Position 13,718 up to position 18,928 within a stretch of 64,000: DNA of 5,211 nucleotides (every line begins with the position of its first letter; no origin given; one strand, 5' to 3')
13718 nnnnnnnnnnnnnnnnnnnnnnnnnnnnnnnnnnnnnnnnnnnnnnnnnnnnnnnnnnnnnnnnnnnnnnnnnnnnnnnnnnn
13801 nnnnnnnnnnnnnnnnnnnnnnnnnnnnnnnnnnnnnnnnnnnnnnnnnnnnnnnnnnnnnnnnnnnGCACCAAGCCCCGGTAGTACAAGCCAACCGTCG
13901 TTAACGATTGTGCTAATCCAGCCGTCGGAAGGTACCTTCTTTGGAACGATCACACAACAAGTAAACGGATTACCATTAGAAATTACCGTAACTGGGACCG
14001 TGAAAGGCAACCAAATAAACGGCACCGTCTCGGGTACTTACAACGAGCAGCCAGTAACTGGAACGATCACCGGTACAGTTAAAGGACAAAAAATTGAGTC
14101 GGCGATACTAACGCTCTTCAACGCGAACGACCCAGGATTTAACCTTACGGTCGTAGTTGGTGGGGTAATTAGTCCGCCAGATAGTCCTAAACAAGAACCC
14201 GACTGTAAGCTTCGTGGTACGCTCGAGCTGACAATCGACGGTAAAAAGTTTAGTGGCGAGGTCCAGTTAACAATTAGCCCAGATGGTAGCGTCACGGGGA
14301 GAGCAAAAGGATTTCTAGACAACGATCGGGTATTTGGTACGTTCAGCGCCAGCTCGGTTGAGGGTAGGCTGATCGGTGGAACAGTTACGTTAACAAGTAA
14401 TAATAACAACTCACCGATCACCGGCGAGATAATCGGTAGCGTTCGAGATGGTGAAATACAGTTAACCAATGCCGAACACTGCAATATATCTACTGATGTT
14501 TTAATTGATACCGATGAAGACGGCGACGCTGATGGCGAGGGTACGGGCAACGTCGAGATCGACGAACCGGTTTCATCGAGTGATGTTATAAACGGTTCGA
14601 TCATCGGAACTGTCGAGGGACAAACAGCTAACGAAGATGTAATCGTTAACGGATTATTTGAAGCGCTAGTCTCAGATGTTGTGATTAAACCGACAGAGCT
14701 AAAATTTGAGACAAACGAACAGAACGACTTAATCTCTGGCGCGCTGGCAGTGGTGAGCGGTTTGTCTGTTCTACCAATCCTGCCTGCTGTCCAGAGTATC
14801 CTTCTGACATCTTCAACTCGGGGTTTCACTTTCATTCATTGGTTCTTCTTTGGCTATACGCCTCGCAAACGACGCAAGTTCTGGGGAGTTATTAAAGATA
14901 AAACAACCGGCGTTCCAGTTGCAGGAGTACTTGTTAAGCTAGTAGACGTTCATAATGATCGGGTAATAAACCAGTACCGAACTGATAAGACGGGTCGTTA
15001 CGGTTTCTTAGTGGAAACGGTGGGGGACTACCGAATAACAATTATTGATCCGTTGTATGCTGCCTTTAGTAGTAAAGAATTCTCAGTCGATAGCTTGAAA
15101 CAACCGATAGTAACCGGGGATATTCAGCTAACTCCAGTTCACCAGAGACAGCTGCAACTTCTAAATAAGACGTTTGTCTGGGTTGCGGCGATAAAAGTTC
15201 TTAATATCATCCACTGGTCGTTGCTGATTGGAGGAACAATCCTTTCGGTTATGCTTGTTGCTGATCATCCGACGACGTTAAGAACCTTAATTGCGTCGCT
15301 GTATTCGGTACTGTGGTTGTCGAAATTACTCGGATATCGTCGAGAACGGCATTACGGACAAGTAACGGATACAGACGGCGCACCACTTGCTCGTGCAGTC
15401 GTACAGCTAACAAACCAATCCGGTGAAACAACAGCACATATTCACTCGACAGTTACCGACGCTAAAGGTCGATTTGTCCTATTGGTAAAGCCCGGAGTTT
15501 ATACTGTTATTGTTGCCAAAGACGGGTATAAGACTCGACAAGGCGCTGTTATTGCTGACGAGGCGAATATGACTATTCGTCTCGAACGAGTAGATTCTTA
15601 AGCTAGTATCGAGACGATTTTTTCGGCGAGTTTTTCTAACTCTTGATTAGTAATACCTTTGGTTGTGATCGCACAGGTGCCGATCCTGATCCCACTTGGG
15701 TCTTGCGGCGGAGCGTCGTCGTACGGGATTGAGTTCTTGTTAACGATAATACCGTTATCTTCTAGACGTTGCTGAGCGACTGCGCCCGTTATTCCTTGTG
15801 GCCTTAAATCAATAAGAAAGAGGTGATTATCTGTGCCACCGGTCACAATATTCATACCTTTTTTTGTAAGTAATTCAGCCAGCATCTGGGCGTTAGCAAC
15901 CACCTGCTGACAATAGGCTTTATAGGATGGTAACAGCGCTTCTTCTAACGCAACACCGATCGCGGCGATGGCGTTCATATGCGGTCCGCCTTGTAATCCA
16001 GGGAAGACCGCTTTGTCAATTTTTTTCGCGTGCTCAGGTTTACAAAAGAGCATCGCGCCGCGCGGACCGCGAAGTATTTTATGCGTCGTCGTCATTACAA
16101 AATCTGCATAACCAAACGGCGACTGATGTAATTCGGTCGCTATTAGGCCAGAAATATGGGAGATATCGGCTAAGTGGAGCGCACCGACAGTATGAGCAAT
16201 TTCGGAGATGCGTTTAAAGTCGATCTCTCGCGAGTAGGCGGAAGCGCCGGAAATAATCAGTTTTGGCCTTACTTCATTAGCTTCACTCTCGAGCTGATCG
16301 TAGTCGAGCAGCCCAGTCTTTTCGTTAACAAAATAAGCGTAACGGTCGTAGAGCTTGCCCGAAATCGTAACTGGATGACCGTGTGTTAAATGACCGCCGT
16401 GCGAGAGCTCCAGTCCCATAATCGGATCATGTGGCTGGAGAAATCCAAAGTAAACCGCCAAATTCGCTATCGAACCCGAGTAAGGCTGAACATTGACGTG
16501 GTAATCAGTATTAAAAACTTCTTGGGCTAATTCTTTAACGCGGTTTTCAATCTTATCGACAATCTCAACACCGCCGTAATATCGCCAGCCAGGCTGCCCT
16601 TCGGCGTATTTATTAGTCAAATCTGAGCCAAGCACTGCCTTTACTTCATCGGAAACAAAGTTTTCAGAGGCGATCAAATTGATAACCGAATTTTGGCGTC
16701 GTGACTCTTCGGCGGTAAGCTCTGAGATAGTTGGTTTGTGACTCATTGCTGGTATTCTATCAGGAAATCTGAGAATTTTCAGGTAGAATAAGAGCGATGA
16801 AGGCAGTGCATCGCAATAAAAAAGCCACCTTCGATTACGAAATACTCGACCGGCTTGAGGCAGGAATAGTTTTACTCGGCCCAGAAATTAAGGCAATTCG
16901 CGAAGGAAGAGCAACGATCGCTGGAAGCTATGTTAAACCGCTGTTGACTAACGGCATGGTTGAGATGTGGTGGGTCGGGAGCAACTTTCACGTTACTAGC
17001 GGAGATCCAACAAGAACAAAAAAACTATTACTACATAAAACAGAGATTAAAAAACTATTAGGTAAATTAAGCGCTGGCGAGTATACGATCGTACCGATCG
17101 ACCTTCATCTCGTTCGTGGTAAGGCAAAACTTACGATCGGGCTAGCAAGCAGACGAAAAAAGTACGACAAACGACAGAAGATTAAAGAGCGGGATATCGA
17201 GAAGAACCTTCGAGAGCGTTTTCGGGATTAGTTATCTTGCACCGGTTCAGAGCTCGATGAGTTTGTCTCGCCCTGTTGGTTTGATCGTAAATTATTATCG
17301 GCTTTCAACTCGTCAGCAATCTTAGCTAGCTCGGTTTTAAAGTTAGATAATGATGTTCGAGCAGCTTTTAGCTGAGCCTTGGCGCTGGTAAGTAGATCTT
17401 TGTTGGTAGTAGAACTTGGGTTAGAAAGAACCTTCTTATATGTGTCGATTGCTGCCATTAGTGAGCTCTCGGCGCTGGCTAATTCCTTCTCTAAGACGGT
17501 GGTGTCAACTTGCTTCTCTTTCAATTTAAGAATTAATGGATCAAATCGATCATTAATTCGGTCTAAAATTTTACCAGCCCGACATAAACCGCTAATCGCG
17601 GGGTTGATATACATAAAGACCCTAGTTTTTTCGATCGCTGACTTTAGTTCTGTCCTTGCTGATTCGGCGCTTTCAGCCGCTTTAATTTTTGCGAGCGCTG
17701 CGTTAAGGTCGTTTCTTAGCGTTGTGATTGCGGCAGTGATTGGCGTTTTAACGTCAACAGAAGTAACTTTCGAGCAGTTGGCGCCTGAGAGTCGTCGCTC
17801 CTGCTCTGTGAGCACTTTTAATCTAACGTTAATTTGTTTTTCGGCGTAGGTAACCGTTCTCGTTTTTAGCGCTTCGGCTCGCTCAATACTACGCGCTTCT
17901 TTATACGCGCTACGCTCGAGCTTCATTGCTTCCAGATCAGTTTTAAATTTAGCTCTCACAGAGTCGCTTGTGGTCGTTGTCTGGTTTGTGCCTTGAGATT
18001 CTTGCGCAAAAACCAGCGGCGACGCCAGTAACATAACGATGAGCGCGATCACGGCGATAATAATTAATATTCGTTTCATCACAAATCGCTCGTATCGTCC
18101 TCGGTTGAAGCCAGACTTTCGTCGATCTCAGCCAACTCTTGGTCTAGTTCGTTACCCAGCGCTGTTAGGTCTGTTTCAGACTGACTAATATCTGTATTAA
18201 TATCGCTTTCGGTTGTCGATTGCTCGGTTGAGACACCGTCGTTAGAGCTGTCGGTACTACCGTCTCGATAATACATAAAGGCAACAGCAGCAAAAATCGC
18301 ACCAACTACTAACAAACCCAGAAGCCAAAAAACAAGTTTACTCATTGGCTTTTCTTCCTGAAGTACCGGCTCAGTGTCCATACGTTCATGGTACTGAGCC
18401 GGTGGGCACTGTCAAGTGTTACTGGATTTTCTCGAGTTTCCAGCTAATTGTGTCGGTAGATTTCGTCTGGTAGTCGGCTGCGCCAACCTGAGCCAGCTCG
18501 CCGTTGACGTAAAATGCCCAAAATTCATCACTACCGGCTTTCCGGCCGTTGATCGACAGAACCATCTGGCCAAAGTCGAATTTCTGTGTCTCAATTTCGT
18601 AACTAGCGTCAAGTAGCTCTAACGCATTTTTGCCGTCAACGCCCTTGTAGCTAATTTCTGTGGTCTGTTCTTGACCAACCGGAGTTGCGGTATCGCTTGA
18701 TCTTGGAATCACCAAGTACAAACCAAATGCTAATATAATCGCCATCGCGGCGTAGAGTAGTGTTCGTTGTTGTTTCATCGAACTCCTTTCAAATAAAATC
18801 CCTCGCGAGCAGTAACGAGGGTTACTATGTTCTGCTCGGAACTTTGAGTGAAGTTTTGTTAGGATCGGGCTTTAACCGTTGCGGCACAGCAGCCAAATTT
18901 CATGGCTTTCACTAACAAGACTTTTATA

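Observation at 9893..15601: Giant 1902-aa membrane-anchored surface protein with Gly-rich paired-Cys beta-helix modules, Ig-like repeats and C-terminal TM-embedded beta-sandwich domains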

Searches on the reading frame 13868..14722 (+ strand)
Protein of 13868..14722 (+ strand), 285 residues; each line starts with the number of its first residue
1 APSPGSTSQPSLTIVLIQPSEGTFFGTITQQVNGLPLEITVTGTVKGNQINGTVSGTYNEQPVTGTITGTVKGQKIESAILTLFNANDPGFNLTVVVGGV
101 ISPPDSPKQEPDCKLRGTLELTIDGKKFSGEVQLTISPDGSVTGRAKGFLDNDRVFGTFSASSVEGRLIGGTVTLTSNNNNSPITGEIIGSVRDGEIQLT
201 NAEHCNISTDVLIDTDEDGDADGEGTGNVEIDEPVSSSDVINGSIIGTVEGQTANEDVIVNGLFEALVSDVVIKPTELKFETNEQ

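Call 47: search_solved_structures(query=window:13868-14722:+, max_evalue=1)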
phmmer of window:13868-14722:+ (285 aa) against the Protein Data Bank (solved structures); distinct sequences matched with E-value up to 1: 3.
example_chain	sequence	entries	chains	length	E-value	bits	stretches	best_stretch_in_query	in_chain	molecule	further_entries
4gvq_A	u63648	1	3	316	0.3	13.8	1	15-138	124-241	Methenyltetrahydromethanopterin cyclohydrolase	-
4gvr_A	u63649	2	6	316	0.63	12.7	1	17-138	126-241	Methenyltetrahydromethanopterin cyclohydrolase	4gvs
4ky3_A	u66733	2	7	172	0.86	12.3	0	23-74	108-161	designed protein OR327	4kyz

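Call 48: search_protein_families(library=pfam, proteins=[window:13868-14722:+], max_evalue=10)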
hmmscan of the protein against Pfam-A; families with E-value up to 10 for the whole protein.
window:13868-14722:+ (285 aa): 4 families
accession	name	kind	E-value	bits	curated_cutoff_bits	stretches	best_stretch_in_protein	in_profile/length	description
PF01298.24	TbpB_B_D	-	0.058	14.4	26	1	26-69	51-95/126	C-lobe and N-lobe beta barrels of Tf-binding protein B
PF16960.11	HpuA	-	0.28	10.9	29.7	1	61-180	122-227/251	Haemoglobin-haptoglobin utilisation, porphyrin transporter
PF02625.21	XdhC_CoxI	-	1.3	9.5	24.3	0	65-81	34-50/68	XdhC and CoxI family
PF02237.23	BPL_C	-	2.9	8.3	21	0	131-148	5-21/48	Biotin protein ligase C terminal domain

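Call 78: search_solved_structures(query=A5, max_evalue=10, show_alignments=2)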
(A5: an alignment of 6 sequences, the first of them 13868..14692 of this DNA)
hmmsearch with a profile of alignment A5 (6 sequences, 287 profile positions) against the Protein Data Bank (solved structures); distinct sequences matched with E-value up to 10: 0.
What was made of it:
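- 13868..14722 (+): Membrane-proximal Thr/Gly-rich beta region (aa 1326-1610) with a conserved Cys pair (C1438, C1530) and an acidic linker. The fold is unassigned. No PDB profile hit (call 78).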

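Call 81: search_protein_families(library=ncbifam, proteins=[window:13868-14692:+], max_evalue=1)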
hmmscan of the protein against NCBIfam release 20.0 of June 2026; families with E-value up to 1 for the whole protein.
window:13868-14692:+ (275 aa): 0 families

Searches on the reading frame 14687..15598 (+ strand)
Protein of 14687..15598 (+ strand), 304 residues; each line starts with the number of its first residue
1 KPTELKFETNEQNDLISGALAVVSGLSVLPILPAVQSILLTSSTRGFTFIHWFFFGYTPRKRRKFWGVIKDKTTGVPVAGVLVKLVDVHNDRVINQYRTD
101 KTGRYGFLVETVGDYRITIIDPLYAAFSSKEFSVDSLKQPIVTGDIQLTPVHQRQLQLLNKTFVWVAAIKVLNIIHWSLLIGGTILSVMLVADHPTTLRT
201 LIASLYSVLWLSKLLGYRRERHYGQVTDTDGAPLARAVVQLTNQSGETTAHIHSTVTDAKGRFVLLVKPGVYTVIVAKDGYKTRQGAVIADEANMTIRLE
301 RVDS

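Call 27: find_homologous_proteins(query=A1, max_evalue=0.001)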
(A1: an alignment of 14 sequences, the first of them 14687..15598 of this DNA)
Query A1 (14 sequences) (304 aa, profile of the alignment): 1 proteins with E <= 0.001 among 8000 candidates.
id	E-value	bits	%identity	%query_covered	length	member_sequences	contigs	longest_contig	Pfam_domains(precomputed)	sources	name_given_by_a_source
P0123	3.4e-4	38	31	37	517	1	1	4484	PF10670.16,PF13715.13,PF17789.8,PF25020.2,PF02369.23,PF20598.5,PF15976.12,PF00775.28,PF13620.13,PF22904.4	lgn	-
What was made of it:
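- Tried and rejected: find_homologous_proteins with the C-module alignment returned one irrelevant protein (call 27).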

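Call 32: search_protein_representatives(alignment_id=A1)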
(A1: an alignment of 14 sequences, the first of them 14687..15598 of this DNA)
Query: 14 sequences, 305 profile positions. Proteins with E-value up to 0.001 (for the whole library): 16792; up to 1e-10: 5312; up to 1e-30: 501. The best 150 are listed.
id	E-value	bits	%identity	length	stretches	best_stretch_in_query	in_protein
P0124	4.3e-144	495.8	-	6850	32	72-136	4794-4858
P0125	1.9e-141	487.2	-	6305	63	67-149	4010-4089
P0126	8.4e-133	458.8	-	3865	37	67-151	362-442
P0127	3.7e-128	443.5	-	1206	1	2-303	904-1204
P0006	1.3e-124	431.8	-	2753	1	2-302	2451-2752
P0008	5.1e-124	429.9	-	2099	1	3-303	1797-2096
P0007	3.7e-123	427.1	-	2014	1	3-303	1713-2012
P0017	9.5e-123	425.7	-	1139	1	3-304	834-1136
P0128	2.5e-121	421.1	-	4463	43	67-118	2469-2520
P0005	2.9e-118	411.0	-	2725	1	2-302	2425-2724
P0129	3.5e-118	410.7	-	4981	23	73-132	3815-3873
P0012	7.8e-115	399.8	-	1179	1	3-302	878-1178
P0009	8.0e-114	396.4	-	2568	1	3-303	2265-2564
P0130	4.4e-113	394.0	-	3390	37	66-119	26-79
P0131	1.8e-111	388.7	-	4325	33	75-132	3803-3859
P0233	2.0e-45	171.8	-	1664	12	67-118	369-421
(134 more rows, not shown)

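Call 36: find_related_loci(query=A1, collection=genome_contigs, flank=8000)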
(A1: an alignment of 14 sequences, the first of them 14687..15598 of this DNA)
Query A1 (304 aa) in genome_contigs; peptide patterns used: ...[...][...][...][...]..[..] (x = any residue, [..] = any of these).
56 stretches matched a pattern; 2 encode a relative of the query (tblastn E <= 1e-3); 2 distinct loci.
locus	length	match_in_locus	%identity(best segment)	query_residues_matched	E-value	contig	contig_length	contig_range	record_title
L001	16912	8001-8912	97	1-304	0e+0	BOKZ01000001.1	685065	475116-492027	Patescibacteria group bacterium BroJett034 DNA, sequence1, whole genome shotgun sequence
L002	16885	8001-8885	35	5-299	5e-57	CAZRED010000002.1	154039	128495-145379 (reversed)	MAG TPA_asm: uncultured Candidatus Saccharibacteria bacterium isolate SRP136066_co1_403 genome assembly, contig: NODE_42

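Call 48: search_protein_families(library=pfam, proteins=[window:14687-15598:+], max_evalue=10)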
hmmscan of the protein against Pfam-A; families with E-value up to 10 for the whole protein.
window:14687-15598:+ (304 aa): 21 families
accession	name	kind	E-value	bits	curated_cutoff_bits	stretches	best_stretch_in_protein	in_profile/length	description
PF13620.12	CarboxypepD_reg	-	5e-25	88.1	32.3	2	224-295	4-77/82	Carboxypeptidase regulatory-like domain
PF17210.9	SdrD_B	-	4.7e-10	40.1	29.7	2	71-136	18-81/112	SdrD B-like domain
PF13715.12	CarbopepD_reg_2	-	8.1e-10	39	32.2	2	224-293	3-67/88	CarboxypepD_reg-like domain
PF22904.2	NOMO1-like_2nd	-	1.2e-08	35.4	27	2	229-282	12-66/90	BOS complex subunit NOMO1-like, second beta sandwich domain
PF17802.7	SpaA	-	2.2e-08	34.6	23.1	2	228-286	9-70/91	Prealbumin-like fold domain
PF08400.16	phage_tail_N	-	9.7e-08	32.5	26.6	2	224-290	7-76/134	Prophage tail fibre N-terminal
PF07210.18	DUF1416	-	5.3e-07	29.9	23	1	224-292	24-87/97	Protein of unknown function (DUF1416)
PF11974.14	bMG3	-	3e-06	27.5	34.9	2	73-108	23-57/103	Bacterial alpha-2-macroglobulin MG3 domain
PF24025.1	Ig_DR_A0283-like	-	1.1e-05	26.1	27.1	2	225-277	12-63/102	DR_A0283-like, Ig-like domain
PF00576.27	Transthyretin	-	3.2e-05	24.9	25.3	2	71-114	7-58/109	HIUase/Transthyretin family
PF20598.4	DUF6795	-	6.2e-05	23.7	27.4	1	224-266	3-44/103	Domain of unknown function (DUF6795)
PF01060.29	TTR-52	-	0.00019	22.4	24.9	2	75-122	8-55/79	Transthyretin-like family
PF02369.22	Big_1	-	0.00022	21.7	34.9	1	226-265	25-64/93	Bacterial Ig-like domain (group 1)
PF17789.7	MG4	-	0.0088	16.7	24.7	1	225-262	21-55/95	Macroglobulin domain MG4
PF23194.1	NOMO_5th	-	0.0094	16.8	27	1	239-277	19-57/89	NOMO fifth transthyretin-like domain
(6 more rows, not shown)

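Call 81: search_protein_families(library=ncbifam, proteins=[window:14687-15598:+], max_evalue=1)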
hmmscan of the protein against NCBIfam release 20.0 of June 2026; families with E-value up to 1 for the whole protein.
window:14687-15598:+ (304 aa): 5 families
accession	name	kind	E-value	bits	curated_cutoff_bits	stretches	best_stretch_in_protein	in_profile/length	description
NF058648.1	ECF_sub_HI1622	equivalog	5.6e-06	26.5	100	2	75-119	36-80/180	NikL family nickel/cobalt ECF transporter subunit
TIGR02962.1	hdxy_isourate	equivalog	6.7e-06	26.5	87.45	2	69-109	8-50/113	hydroxyisourate hydrolase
TIGR04056.1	OMP_RagA_SusC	subfamily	8.5e-05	21.1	368.25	1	224-300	5-72/981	SusC/RagA family TonB-linked outer membrane protein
TIGR04134.1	lipo_with_rSAM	hypoth_equivalog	0.0074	16.3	39.8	0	224-267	44-91/150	radical SAM-associated putative lipoprotein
NF012181.0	MSCRAMM_SdrD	exception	0.39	8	2500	1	78-119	926-966/1379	MSCRAMM family adhesin SdrD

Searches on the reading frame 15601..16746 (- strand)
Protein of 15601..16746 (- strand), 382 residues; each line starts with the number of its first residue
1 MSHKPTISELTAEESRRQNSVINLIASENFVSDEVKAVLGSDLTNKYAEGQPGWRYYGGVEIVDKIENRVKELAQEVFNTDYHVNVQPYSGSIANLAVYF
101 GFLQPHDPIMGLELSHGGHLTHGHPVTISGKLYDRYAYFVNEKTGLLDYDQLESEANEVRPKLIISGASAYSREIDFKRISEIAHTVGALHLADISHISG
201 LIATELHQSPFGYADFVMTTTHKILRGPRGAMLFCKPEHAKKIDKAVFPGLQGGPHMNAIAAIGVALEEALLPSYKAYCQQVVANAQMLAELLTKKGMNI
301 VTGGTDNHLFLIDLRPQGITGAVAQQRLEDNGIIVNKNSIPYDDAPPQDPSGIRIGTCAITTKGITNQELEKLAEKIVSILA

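Call 16: search_protein_families(library=pfam, proteins=[window:15601-16746:-], max_evalue=0.001)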
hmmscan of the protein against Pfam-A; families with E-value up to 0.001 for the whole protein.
window:15601-16746:- (382 aa): 2 families
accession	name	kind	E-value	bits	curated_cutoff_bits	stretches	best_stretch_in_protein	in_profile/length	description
PF00464.25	SHMT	-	2e-146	488.1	27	1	5-376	6-398/399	Serine hydroxymethyltransferase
PF01212.27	Beta_elim_lyase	-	0.00037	20.3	27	0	67-305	34-242/288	Beta-eliminating lyase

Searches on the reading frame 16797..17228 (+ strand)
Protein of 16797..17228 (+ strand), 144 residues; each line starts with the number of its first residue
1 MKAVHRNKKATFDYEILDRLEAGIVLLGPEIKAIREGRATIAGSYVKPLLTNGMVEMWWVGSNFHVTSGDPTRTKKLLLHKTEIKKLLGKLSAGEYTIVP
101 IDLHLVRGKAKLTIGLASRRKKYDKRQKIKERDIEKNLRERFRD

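Call 16: search_protein_families(library=pfam, proteins=[window:16797-17228:+], max_evalue=0.001)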
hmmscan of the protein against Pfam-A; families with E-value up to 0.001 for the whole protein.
window:16797-17228:+ (144 aa): 1 family
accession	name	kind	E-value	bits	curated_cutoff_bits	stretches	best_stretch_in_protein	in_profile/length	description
PF01668.23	SmpB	-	5.2e-40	137.1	27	1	5-142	2-141/143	SmpB protein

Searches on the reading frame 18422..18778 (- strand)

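Call 90: search_protein_families(library=pfam, proteins=[window:18422-18778:-], max_evalue=0.001)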
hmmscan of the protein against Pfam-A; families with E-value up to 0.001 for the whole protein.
window:18422-18778:- (119 aa): 1 family
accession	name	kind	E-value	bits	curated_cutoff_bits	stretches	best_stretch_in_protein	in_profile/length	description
PF14478.12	DUF4430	-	3.5e-15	56.6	23.8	1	49-117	1-72/72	Domain of unknown function (DUF4430)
